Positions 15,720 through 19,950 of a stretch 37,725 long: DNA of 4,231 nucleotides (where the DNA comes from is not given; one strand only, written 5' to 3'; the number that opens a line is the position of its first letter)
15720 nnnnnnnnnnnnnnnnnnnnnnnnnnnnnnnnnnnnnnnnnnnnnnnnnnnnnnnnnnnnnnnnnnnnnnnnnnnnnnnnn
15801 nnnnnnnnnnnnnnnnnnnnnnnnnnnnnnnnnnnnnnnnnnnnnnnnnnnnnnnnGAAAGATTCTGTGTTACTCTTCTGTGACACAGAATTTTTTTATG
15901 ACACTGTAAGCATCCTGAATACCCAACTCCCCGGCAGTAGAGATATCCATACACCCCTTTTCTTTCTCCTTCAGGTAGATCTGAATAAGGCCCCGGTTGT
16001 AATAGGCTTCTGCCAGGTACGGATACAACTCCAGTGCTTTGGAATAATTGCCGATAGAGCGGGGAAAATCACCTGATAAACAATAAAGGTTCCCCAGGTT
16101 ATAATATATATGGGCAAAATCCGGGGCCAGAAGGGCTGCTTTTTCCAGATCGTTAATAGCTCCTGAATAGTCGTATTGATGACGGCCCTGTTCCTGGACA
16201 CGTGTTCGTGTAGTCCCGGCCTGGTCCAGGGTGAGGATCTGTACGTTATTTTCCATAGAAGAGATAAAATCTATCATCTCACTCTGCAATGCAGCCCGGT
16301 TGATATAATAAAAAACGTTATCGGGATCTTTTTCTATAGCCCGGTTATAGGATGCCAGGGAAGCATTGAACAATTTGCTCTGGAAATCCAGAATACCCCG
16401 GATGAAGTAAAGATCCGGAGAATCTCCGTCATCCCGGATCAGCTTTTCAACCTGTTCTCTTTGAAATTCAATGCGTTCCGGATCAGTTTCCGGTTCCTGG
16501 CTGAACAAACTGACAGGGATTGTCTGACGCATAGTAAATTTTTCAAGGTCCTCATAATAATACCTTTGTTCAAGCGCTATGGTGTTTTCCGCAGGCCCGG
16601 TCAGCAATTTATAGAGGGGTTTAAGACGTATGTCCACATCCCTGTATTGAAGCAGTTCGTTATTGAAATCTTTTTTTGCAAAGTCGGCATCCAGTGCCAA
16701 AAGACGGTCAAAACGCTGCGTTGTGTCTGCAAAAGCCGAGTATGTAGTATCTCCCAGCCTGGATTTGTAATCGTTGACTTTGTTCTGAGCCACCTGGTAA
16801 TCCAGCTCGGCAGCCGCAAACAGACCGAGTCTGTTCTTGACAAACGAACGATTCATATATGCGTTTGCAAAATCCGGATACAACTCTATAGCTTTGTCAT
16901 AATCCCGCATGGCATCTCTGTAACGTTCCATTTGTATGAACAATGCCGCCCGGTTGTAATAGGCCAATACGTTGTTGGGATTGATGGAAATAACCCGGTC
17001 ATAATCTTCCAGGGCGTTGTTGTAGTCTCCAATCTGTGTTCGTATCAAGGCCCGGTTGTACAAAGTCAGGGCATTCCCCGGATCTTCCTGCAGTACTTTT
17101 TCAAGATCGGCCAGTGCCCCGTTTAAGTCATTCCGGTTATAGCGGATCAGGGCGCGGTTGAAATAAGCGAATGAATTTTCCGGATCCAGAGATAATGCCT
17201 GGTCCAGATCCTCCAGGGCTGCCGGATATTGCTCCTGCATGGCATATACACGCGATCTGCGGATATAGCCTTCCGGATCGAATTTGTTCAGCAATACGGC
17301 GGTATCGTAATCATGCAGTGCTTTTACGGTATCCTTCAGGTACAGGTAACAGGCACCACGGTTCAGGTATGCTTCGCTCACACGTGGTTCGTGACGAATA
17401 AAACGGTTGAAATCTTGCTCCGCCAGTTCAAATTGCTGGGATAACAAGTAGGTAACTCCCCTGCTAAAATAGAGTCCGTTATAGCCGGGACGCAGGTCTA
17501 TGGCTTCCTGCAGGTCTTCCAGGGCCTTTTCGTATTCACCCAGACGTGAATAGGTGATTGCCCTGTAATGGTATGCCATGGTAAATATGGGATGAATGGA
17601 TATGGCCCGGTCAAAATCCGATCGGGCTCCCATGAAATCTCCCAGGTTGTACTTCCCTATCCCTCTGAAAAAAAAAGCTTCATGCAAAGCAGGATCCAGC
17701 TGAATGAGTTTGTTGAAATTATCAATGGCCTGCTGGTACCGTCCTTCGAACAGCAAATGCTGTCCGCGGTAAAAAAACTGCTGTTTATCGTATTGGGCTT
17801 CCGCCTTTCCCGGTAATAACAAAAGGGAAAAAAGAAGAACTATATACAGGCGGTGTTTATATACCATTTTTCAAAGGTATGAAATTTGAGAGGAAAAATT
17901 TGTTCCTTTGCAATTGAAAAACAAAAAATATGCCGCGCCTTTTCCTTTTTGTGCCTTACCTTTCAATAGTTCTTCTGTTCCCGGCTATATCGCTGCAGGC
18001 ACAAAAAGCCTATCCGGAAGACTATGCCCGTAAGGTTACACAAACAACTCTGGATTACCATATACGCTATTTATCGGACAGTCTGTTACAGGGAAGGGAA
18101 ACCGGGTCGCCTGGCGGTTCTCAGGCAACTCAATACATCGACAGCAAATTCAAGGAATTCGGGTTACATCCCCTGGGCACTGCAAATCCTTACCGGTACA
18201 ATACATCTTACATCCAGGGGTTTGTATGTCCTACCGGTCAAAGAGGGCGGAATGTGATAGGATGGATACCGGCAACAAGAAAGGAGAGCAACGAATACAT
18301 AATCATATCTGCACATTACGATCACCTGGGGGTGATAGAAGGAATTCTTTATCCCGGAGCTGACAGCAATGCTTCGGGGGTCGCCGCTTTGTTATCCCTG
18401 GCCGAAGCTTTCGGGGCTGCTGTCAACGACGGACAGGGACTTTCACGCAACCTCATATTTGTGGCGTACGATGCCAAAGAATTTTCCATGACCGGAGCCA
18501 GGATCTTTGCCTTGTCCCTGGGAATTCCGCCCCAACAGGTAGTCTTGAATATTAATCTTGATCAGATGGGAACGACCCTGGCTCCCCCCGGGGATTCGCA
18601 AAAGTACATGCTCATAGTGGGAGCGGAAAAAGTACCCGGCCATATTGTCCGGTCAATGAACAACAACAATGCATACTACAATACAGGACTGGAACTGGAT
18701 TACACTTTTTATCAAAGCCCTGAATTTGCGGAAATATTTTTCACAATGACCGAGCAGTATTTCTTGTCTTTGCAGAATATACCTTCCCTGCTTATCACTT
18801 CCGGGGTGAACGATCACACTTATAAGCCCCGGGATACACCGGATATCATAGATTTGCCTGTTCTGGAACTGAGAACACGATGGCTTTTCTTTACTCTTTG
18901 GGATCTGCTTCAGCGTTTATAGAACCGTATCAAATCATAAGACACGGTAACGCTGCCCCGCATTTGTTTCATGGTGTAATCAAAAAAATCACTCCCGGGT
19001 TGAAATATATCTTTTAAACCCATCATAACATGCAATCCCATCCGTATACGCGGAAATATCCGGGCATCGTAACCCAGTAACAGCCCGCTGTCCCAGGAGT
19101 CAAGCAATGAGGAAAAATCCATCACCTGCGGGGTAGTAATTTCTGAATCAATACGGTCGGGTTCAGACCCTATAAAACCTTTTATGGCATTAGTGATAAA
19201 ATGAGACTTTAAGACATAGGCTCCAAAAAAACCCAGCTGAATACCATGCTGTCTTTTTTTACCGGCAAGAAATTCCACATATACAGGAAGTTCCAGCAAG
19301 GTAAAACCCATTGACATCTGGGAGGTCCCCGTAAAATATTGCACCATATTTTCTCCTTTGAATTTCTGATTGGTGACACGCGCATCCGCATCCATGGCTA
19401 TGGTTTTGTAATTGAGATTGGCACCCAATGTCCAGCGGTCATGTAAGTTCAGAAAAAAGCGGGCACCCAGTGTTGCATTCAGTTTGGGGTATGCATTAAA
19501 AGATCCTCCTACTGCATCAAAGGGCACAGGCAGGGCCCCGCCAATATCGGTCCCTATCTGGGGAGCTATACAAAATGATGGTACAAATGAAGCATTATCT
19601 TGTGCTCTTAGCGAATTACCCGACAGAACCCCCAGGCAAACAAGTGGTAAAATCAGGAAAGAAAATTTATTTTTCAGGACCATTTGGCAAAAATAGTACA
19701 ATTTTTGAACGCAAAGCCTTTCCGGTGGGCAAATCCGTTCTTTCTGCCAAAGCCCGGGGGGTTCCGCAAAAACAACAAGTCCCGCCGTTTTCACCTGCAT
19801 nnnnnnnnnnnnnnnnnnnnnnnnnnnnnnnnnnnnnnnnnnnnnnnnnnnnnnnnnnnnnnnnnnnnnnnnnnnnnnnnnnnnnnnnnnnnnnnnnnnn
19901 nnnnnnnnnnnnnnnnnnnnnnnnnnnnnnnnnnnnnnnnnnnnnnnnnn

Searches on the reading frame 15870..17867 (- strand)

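Call 3: search_protein_families(library=pfam, proteins=[window:15870-17867:-], max_evalue=0.01)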
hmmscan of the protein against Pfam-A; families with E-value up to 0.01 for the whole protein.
window:15870-17867:- (665 aa): 25 families
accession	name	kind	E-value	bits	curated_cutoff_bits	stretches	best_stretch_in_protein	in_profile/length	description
PF00515.34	TPR_1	-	2.6e-69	226.8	27.8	8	301-333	2-34/34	Tetratricopeptide repeat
PF07719.23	TPR_2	-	2.1e-66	215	27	8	98-128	3-33/34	Tetratricopeptide repeat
PF13414.12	TPR_11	-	1.5e-51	172.3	26.8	8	275-311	3-39/42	TPR repeat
PF13431.12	TPR_17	-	5.9e-50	163.8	24.4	4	289-319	2-32/34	Tetratricopeptide repeat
PF13371.12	TPR_9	-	9.8e-40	134.9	35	4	207-268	4-61/73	Tetratricopeptide repeat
PF13181.12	TPR_8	-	1.1e-36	122.3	25.7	3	268-299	3-34/34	Tetratricopeptide repeat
PF13432.12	TPR_16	-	1.2e-33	115.6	32.7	5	206-266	5-65/65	Tetratricopeptide repeat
PF13428.12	TPR_14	-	1.4e-26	90.7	23.5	1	198-239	1-42/44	Tetratricopeptide repeat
PF13424.12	TPR_12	-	3.8e-23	81.9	30.1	4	266-331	3-76/77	Tetratricopeptide repeat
PF14559.12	TPR_19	-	2.6e-20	73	25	2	280-334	5-59/68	Tetratricopeptide repeat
PF13174.12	TPR_6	-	3e-19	68.7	26.3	0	269-298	3-32/33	Tetratricopeptide repeat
PF25062.1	ARM_TT21_N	-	8.2e-11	42.5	40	1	66-237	31-207/222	Tetratricopeptide repeat protein 21 N-terminal ARM repeat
PF12569.14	NatA_aux_su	-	1.8e-09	37.5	33.3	1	234-356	6-121/515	N-terminal acetyltransferase A, auxiliary subunit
PF13374.12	TPR_10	-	1.9e-09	37.7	27.5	1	98-126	4-32/42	Tetratricopeptide repeat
PF10516.15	SHNi-TPR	-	2.5e-08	33.8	21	0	211-227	14-30/38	SHNi-TPR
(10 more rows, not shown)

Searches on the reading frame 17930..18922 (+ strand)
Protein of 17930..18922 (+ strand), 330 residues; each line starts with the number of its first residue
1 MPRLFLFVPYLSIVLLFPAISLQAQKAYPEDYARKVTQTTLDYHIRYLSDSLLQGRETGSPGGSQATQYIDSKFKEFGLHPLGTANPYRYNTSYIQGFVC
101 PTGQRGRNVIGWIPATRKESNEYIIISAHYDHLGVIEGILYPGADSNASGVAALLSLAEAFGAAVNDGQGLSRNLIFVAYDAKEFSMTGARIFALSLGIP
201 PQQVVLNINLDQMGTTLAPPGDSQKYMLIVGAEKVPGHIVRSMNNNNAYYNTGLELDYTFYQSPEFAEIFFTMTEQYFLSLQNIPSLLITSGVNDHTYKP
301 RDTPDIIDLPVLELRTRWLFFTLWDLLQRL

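Call 3: search_protein_families(library=pfam, proteins=[window:17930-18922:+], max_evalue=0.01)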
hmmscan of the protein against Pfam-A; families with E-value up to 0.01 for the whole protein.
window:17930-18922:+ (330 aa): 3 families
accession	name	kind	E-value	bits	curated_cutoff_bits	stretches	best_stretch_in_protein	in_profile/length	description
PF04389.22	Peptidase_M28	-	8.6e-20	71.7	21.3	1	108-309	1-179/193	Peptidase family M28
PF05450.20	Nicastrin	-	0.00057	20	25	1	123-197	2-74/218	Nicastrin large lobe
PF04114.19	Gaa1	-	0.0068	16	28.6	0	106-187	2-70/497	Gaa1-like, GPI transamidase component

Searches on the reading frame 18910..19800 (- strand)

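Call 27: search_protein_families(library=pfam, proteins=[window:18910-19800:-], max_evalue=0.00001)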
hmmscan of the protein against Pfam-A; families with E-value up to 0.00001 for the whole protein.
window:18910-19800:- (296 aa): 1 family
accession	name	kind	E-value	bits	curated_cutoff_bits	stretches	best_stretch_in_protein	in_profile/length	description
PF13568.12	OMP_b-brl_2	-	3e-13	50.7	27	1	103-267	34-175/175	Outer membrane protein beta-barrel domain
